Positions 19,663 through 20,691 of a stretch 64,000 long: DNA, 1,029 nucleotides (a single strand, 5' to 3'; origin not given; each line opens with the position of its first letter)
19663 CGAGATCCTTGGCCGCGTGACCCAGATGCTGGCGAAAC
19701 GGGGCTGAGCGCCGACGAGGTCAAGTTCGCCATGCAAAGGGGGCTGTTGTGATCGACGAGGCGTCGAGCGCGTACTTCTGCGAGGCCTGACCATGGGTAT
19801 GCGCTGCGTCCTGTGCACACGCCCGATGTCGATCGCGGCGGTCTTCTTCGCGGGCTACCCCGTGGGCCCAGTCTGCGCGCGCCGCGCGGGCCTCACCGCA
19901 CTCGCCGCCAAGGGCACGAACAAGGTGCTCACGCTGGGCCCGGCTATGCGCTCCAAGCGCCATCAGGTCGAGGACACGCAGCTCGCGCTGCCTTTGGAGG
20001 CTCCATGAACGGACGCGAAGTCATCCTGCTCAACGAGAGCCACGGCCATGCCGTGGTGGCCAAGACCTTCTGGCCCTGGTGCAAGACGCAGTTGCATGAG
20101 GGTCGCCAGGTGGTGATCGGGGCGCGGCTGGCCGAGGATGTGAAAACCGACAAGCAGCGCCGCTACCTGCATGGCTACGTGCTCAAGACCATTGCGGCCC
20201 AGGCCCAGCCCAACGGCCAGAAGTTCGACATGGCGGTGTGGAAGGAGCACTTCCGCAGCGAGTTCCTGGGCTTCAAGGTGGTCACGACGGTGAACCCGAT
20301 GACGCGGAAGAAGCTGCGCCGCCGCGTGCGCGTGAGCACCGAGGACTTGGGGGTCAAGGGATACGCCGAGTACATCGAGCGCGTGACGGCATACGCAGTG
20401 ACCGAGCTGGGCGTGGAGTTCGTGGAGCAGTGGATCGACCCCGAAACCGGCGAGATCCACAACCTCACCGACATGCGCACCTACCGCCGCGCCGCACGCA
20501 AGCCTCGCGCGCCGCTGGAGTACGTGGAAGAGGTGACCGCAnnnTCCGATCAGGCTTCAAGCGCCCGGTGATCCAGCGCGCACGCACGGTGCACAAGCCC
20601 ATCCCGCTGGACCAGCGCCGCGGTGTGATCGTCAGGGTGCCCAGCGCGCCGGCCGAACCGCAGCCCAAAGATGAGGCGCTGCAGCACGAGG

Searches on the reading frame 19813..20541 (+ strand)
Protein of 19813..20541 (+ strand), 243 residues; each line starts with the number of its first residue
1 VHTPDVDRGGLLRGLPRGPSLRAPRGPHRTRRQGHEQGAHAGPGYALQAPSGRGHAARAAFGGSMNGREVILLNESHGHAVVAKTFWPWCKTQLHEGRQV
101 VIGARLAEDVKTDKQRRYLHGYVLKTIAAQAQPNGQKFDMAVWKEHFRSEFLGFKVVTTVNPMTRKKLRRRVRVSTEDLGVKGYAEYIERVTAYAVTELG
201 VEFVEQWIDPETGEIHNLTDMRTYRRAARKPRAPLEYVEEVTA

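Call 29: search_protein_families(library=phrogs, proteins=[window:19813-20541:+], max_evalue=0.001)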
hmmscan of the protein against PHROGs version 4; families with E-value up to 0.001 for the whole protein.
window:19813-20541:+ (243 aa): 1 family
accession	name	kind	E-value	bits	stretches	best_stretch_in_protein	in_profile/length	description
phrog_72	-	DNA, RNA and nucleotide metabolism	5.3e-17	63.4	1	65-205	7-144/161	NinB/ Orf homologous recombination mediator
